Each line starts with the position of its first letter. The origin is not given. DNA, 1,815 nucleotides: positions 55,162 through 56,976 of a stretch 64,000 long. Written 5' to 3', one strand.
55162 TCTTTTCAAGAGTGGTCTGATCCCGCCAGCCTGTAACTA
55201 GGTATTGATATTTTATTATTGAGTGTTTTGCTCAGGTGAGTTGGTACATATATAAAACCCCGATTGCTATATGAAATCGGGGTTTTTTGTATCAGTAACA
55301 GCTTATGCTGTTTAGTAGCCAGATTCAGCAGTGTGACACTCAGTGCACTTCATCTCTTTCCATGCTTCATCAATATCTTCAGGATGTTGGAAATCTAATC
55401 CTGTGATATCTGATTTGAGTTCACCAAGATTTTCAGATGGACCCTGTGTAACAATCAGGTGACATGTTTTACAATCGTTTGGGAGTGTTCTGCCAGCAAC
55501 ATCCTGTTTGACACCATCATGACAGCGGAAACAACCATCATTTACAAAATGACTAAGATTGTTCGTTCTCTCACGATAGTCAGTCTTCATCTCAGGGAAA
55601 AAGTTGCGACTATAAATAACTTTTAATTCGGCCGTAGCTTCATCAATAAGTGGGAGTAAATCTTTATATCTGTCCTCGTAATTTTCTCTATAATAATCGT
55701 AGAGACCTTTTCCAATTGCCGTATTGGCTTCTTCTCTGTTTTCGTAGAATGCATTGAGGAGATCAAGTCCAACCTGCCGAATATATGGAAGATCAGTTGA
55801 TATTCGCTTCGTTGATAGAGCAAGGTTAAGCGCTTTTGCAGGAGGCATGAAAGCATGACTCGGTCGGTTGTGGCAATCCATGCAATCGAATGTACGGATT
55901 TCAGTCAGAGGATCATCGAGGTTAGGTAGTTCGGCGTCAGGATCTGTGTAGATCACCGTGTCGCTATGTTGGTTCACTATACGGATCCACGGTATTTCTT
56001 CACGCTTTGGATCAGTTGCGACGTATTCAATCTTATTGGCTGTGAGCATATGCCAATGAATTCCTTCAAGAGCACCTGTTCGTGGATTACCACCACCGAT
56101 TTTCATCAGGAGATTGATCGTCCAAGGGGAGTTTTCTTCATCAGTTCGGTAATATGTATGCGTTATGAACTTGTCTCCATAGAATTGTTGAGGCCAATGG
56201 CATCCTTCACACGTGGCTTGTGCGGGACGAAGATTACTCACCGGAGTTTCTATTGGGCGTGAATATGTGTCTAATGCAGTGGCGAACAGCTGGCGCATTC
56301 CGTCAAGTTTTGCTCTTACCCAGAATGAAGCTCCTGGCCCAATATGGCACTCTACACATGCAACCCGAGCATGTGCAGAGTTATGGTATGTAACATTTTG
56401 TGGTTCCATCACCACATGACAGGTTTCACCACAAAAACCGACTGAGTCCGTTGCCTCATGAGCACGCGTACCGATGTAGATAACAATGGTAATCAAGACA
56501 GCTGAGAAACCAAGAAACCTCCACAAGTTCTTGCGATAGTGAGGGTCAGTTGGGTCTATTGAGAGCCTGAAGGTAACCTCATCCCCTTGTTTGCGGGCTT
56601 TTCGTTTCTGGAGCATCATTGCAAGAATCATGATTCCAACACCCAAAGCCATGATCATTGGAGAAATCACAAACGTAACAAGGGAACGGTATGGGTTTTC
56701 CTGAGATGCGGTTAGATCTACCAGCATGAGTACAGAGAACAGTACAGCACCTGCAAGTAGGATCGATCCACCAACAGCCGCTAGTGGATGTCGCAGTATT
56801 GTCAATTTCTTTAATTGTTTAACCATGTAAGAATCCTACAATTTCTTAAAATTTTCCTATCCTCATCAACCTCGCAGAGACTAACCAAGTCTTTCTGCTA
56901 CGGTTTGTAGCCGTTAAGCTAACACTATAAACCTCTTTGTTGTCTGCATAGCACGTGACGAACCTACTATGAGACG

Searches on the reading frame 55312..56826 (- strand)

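Call 55: search_protein_families(library=pfam, proteins=[window:55312-56826:-], max_evalue=0.00001)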
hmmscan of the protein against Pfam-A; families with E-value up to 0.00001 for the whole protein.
window:55312-56826:- (504 aa): 1 family
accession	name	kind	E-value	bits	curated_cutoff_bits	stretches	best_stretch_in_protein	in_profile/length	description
PF14522.11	Cytochrome_C7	-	8.3e-07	29.2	24.8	0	425-456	43-66/67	Cytochrome c7 and related cytochrome c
